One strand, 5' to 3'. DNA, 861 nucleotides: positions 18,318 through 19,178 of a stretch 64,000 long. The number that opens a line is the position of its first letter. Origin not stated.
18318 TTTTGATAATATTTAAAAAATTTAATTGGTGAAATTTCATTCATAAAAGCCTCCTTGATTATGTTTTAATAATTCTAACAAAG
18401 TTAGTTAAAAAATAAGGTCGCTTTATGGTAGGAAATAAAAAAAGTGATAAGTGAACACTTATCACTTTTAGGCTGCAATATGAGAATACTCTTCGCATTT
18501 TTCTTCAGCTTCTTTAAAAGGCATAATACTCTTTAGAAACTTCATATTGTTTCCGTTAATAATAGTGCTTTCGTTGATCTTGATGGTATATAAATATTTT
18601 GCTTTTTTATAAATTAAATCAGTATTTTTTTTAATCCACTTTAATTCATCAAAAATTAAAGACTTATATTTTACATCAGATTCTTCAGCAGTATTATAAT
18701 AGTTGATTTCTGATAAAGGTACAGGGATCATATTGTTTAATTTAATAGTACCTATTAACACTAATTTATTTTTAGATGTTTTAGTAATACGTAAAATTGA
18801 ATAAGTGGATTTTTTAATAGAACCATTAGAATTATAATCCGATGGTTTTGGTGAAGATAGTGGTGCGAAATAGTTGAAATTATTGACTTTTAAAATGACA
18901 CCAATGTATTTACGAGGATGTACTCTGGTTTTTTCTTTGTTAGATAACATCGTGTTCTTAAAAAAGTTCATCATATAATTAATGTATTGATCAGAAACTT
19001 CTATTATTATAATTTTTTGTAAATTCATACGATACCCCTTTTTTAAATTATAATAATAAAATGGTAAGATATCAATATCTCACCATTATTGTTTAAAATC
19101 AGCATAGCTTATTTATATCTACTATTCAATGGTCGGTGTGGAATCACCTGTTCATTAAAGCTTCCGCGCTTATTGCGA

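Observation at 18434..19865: ToxN/AbiQ toxin preceded by three tandem, autonomous promoter-RNA-terminator cassettes instead of a single antitoxin array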

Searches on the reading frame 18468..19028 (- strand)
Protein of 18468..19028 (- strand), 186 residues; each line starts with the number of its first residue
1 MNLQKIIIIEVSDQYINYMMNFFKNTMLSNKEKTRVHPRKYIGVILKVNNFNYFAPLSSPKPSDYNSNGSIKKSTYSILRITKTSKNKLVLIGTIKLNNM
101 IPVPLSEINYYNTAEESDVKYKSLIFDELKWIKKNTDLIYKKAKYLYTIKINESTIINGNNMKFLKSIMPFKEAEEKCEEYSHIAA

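Call 3: search_protein_families(library=pfam, proteins=[window:18468-19028:-], max_evalue=0.01)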
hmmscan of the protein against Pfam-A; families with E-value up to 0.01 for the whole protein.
window:18468-19028:- (186 aa): 2 families
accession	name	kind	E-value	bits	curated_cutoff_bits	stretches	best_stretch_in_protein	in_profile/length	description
PF13958.12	ToxN_toxin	-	3e-30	105.9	25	1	8-181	3-159/159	Toxin ToxN, type III toxin-antitoxin system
PF14135.11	DUF4302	-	0.0025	18.2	27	1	43-163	83-206/241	Domain of unknown function (DUF4302)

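Call 11: find_homologous_proteins(query=window:18468-19028:-, max_evalue=0.00001)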
Query window:18468-19028:- (186 aa): 32 proteins with E <= 0.00001 among 75 candidates.
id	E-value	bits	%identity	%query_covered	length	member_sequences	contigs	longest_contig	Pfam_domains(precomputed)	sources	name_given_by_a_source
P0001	3.4e-113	393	100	100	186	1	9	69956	PF13958.13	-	-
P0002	1.8e-77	277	73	100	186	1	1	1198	PF13958.13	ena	-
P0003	3.5e-74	266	69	100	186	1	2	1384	PF13958.13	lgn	-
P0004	2.5e-58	215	58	95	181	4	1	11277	PF13958.13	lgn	-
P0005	1.6e-57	212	59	95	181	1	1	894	PF13958.13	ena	-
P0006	2.2e-57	212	59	95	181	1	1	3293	PF13958.13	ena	-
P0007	1.2e-56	209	58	95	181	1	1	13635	PF13958.13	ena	-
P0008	2.4e-56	208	59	94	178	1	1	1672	PF13958.13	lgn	-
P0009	5.9e-56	207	58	95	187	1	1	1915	PF13958.13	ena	-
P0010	2.6e-55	205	57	96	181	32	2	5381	PF13958.13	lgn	-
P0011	9.8e-55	203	56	94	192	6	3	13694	PF13958.13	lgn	-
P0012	1.9e-54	202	55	94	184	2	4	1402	PF13958.13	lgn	-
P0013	4.2e-54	201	61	94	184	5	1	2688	PF13958.13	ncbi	-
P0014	8.0e-53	197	56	94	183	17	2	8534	PF13958.13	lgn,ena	-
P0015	5.9e-52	194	56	94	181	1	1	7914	PF13958.13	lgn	-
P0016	8.9e-52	193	56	94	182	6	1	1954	PF13958.13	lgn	-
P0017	5.7e-51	191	58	92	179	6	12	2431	PF13958.13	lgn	-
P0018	7.2e-50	187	57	89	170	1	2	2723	PF13958.13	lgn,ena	-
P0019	6.0e-49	184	56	94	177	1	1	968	PF13958.13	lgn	-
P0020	5.6e-48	181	53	92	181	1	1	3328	PF13958.13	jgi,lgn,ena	-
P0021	6.2e-37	145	50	80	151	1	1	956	PF13958.13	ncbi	-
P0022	3.6e-32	130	54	74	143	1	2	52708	PF13958.13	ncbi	-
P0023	1.2e-31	128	45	92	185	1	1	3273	PF13958.13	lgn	-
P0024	3.8e-30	123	43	92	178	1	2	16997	PF13958.13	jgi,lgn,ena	-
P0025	4.2e-30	123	45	92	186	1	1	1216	PF13958.13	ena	-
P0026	2.7e-29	120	43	98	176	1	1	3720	PF13958.13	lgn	-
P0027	5.1e-29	119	46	92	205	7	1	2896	PF13958.13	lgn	-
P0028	4.2e-28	116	40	93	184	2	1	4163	PF13958.13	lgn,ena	-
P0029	2.5e-27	114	41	84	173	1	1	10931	PF13958.13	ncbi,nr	ncbi:MAG: type III toxin-antitoxin system ToxN/AbiQ family toxin [bacterium]|nr:type III toxin-antit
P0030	6.3e-20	90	34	98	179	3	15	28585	PF13958.13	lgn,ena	-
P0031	6.9e-13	67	34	74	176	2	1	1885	PF13958.13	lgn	-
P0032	2.9e-9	55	32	94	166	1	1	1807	PF13958.13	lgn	-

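Call 17: find_related_loci(query=A2, collection=genome_contigs, flank=3000)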
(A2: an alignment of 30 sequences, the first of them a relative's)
Query A2 (186 aa) in genome_contigs; peptide patterns used: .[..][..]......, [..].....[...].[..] (x = any residue, [..] = any of these).
599 stretches matched a pattern (row limit reached: there are more); 576 encode a relative of the query (tblastn E <= 1e-3); the best 80 are kept; 80 distinct loci.
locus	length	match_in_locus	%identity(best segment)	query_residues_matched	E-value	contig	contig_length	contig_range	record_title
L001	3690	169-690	56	8-181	6e-52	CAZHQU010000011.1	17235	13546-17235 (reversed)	MAG TPA_asm: uncultured Coprobacillus sp. isolate SRP315200_co1_679 genome assembly, contig: NODE_6414_length_17235_cov_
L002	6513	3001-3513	45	11-181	2e-47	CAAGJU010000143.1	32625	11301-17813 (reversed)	MAG TPA_asm: Lachnospiraceae bacterium, isolate HGM12300, WGS project CAAGJU010000000 data, contig: SRS476292_22_k119_94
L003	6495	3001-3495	50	11-175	4e-46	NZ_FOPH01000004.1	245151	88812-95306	Oribacterium sp. WCC10, whole genome shotgun sequence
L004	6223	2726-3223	48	11-176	2e-44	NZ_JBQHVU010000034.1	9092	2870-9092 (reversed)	Candidatus Weimeria sp. HCP3S3_B5 contig00034, whole genome shotgun sequence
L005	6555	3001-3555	44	11-186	1e-41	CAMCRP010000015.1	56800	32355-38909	MAG: uncultured Ruminococcus sp. isolate SRR17382099_bin.44_metaWRAP_v1.3_MAG genome assembly, contig: ERZ10544625.292,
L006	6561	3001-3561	41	3-184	3e-40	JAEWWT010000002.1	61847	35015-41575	MAG: Bacillota bacterium isolate OH_SFB_11 k127_338907, whole genome shotgun sequence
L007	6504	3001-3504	46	8-175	8e-40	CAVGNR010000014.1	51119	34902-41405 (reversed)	Escherichia coli isolate H07629-L1_cleanbin_000009 genome assembly, contig: Spades_H07629-L1_contig_264, whole genome sh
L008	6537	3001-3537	42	1-181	1e-39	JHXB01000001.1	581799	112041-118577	Lachnospiraceae bacterium NC2004 T510DRAFT_scaffold00001.1_C, whole genome shotgun sequence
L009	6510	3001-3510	43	11-182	1e-37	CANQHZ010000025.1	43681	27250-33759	MAG: uncultured Lachnospiraceae bacterium isolate Lapin-028__bin75 genome assembly, contig: Lapin-028__NODE_865_length_4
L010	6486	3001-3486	43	11-178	3e-36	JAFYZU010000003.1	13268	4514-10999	MAG: Treponema sp. isolate RGIG7571 Water_buffalos_Omasum-3__c7062, whole genome shotgun sequence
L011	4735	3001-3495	42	11-181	4e-35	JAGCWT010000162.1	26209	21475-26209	MAG: Treponema sp. isolate RGIG10193 Yak_Rumen-5__c1447879, whole genome shotgun sequence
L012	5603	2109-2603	43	11-181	8e-35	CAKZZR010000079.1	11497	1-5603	MAG TPA_asm: uncultured Treponema sp. isolate ERR1278105_bin.36_CONCOCT_v1.1_MAG genome assembly, contig: ERZ842401.7203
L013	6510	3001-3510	44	10-181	8e-35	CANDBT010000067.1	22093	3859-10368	MAG TPA_asm: uncultured bacterium isolate ERR6760060_bin.77_metawrap_v1.3_MAG genome assembly, contig: ERZ12802922.2755,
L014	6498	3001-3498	41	11-182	5e-35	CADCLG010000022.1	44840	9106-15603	MAG: uncultured Spirochaetaceae bacterium isolate RUG14753 genome assembly, contig: RUG14753_asm_22, whole genome shotgu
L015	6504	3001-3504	39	11-181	2e-34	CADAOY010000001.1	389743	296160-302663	MAG: uncultured Lachnospiraceae bacterium isolate RUG13496 genome assembly, contig: RUG13496_asm_1, whole genome shotgun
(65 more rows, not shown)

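Call 21: find_encoding_contigs(protein=P0001, flank=3000, max_places=10)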
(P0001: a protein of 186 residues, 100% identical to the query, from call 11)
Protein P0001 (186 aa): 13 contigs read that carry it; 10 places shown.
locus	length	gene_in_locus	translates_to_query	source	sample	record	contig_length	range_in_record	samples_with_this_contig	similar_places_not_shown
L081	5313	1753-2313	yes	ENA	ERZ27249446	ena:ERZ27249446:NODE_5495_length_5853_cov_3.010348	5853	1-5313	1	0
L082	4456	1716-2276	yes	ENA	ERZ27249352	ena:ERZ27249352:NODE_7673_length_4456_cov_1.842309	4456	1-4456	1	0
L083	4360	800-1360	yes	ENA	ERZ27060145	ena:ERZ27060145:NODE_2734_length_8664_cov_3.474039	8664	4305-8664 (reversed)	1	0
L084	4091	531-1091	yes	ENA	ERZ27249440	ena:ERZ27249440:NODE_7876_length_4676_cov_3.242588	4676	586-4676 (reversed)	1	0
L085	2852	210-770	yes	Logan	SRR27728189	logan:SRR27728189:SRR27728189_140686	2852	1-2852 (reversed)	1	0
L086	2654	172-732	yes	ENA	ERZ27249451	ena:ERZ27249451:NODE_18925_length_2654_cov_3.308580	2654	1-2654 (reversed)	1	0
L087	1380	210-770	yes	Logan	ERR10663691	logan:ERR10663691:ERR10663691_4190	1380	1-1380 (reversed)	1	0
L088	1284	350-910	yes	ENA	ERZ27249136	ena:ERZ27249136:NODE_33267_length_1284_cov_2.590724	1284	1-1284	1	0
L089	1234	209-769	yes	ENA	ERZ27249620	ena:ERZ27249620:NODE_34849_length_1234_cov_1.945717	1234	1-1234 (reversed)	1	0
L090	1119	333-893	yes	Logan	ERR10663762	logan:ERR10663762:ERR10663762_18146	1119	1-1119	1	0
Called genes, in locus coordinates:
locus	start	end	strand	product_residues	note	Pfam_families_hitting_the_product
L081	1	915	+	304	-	?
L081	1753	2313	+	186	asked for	PF13958:ToxN_toxin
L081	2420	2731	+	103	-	PF00581:Rhodanese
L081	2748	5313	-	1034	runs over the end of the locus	?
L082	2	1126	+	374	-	?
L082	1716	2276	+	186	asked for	PF13958:ToxN_toxin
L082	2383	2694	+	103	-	PF00581:Rhodanese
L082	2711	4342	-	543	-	PF13361:UvrD_C, PF13538:UvrD_C_2 (faint)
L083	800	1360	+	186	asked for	PF13958:ToxN_toxin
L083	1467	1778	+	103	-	PF00581:Rhodanese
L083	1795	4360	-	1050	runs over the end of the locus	PF00580:UvrD-helicase, PF01443:Viral_helicase1 (faint), PF13245:AAA_19, PF13361:UvrD_C, PF13538:UvrD_C_2 (faint)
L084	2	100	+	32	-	?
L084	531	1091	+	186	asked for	PF13958:ToxN_toxin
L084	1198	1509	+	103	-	PF00581:Rhodanese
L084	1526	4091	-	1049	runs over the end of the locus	?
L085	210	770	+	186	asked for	PF13958:ToxN_toxin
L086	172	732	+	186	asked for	PF13958:ToxN_toxin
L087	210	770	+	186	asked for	PF13958:ToxN_toxin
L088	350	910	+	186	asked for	PF13958:ToxN_toxin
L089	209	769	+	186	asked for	PF13958:ToxN_toxin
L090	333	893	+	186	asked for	PF13958:ToxN_toxin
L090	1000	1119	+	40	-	?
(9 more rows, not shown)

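Call 25: find_encoding_contigs(protein=P0002, flank=2500, max_places=4)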
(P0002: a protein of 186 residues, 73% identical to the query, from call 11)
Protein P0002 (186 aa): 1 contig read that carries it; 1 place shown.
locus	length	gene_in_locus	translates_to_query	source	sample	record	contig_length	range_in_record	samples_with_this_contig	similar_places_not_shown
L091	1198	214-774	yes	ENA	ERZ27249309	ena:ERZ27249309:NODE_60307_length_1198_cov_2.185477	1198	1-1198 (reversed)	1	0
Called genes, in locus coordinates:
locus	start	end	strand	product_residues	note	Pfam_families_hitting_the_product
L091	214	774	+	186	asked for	PF13958:ToxN_toxin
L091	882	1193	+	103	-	PF00581:Rhodanese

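Call 26: find_encoding_contigs(protein=P0003, flank=2500, max_places=4)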
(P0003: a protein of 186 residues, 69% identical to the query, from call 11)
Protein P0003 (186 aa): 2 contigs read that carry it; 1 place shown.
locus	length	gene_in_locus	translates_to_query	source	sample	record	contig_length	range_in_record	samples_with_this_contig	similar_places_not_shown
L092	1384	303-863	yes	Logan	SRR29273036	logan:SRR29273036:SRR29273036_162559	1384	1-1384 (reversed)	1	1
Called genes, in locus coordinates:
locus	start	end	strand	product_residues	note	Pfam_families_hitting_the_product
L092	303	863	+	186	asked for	PF13958:ToxN_toxin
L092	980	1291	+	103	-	PF00581:Rhodanese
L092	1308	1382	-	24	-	?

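Call 27: find_encoding_contigs(protein=P0004, flank=2500, max_places=4)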
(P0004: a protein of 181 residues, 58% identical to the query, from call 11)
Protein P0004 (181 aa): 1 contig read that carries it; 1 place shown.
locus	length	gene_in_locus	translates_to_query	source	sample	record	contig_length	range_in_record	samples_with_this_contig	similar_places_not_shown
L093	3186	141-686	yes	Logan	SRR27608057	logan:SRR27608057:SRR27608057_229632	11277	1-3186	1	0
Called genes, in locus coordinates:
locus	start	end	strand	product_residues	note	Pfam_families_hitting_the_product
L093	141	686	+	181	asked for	PF13958:ToxN_toxin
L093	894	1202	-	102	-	-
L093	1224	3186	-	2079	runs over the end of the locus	-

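Call 28: find_encoding_contigs(protein=P0007, flank=2500, max_places=4)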
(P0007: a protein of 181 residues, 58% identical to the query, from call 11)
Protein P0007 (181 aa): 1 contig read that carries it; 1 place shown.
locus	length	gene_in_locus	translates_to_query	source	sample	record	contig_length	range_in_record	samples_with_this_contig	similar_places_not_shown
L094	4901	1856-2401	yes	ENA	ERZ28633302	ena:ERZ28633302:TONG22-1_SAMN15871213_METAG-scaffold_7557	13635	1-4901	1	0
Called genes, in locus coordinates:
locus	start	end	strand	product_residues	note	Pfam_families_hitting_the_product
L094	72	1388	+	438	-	PF17125:Methyltr_RsmF_N, PF01189:Methyltr_RsmB-F, PF17126:RsmF_methylt_CI, PF13636:Methyltranf_PUA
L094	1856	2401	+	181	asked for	PF13958:ToxN_toxin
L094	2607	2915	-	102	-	-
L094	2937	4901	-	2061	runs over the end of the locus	-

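Call 45: find_related_loci(query=A2, collection=viral_contigs, flank=2500)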
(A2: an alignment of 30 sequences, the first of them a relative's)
Query A2 (186 aa) in viral_contigs; peptide patterns used: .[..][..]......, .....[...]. (x = any residue, [..] = any of these).
97 stretches matched a pattern; 11 encode a relative of the query (tblastn E <= 1e-3); 11 distinct loci.
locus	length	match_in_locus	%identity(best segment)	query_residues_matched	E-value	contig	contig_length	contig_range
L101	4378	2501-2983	38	5-186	6e-27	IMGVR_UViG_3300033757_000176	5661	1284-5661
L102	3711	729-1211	38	5-186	6e-27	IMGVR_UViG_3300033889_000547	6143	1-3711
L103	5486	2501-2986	37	4-186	8e-24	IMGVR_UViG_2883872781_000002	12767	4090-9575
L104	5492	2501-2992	28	5-184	2e-19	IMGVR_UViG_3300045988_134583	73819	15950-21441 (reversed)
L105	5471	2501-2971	35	11-184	7e-18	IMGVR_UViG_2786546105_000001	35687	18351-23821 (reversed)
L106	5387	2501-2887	30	3-147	1e-14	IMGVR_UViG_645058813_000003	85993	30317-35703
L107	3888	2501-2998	26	5-179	3e-12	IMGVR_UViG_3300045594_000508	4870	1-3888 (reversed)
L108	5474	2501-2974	25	8-181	6e-11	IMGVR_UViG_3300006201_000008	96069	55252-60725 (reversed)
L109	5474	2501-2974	25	8-181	6e-11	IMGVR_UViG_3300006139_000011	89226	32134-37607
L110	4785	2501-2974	25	8-181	6e-11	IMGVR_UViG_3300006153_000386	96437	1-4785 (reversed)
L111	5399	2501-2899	25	4-149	1e-8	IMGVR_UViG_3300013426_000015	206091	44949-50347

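Call 46: find_encoding_contigs(protein=P0011, flank=2000, max_places=4)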
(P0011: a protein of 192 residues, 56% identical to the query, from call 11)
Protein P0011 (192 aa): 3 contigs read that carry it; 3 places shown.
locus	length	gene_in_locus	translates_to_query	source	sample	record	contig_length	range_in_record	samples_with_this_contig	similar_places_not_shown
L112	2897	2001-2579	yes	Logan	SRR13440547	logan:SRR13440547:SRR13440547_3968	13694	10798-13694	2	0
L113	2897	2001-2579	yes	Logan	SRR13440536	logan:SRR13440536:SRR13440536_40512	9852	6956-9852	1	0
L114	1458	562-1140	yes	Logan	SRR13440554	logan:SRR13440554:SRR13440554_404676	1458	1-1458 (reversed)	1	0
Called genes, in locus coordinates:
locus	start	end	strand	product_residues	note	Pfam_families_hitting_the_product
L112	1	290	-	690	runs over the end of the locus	PF00005:ABC_tran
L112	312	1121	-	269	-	-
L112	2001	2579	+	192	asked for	PF13958:ToxN_toxin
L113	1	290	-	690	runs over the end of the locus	PF00005:ABC_tran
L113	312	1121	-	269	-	-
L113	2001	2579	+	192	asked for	PF13958:ToxN_toxin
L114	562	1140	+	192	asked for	PF13958:ToxN_toxin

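Call 47: find_encoding_contigs(protein=P0014, flank=2000, max_places=4)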
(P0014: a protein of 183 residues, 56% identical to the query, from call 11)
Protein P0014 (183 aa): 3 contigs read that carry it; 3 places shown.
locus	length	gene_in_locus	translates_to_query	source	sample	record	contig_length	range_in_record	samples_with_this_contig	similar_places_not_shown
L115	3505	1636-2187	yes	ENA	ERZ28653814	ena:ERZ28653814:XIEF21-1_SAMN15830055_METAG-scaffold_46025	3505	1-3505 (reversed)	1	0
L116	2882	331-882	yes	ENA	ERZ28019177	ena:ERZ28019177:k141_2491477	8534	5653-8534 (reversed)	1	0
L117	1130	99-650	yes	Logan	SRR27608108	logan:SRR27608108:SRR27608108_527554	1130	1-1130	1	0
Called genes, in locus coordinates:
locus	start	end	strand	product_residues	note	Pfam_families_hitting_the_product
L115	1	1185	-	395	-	?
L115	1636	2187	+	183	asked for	PF13958:ToxN_toxin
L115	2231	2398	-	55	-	PF15738:YafQ_toxin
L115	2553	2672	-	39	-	-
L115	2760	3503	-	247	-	?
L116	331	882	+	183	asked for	PF13958:ToxN_toxin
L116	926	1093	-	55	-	PF15738:YafQ_toxin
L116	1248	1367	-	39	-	-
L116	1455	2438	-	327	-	PF00144:Beta-lactamase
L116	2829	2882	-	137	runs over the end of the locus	-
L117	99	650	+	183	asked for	PF13958:ToxN_toxin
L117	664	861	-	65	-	PF15738:YafQ_toxin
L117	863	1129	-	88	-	?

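Call 48: find_encoding_contigs(protein=P0015, flank=2000, max_places=4)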
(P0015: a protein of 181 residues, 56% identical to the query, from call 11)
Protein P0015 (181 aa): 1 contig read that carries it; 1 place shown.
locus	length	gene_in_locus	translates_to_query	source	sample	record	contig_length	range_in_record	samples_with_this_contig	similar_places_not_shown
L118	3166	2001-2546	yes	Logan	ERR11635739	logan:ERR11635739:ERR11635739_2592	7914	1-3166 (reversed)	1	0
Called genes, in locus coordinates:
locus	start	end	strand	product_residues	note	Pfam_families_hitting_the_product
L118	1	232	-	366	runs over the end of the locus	-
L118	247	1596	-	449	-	PF00079:Serpin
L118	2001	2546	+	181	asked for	PF13958:ToxN_toxin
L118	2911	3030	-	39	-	-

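Call 49: find_encoding_contigs(protein=P0010, flank=2000, max_places=4)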
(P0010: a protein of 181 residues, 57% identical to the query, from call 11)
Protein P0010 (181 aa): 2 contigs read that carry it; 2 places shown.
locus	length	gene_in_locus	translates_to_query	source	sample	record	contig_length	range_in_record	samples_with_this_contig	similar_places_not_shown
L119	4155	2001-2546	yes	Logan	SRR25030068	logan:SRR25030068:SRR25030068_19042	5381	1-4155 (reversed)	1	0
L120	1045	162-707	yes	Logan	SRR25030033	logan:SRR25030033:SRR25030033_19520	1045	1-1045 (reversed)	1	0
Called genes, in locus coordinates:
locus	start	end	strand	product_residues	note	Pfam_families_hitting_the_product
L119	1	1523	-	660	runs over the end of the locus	PF01435:Peptidase_M48 (weak)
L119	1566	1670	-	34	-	-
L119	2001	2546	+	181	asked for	PF13958:ToxN_toxin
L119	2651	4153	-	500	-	?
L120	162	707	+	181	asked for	PF13958:ToxN_toxin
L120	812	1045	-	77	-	?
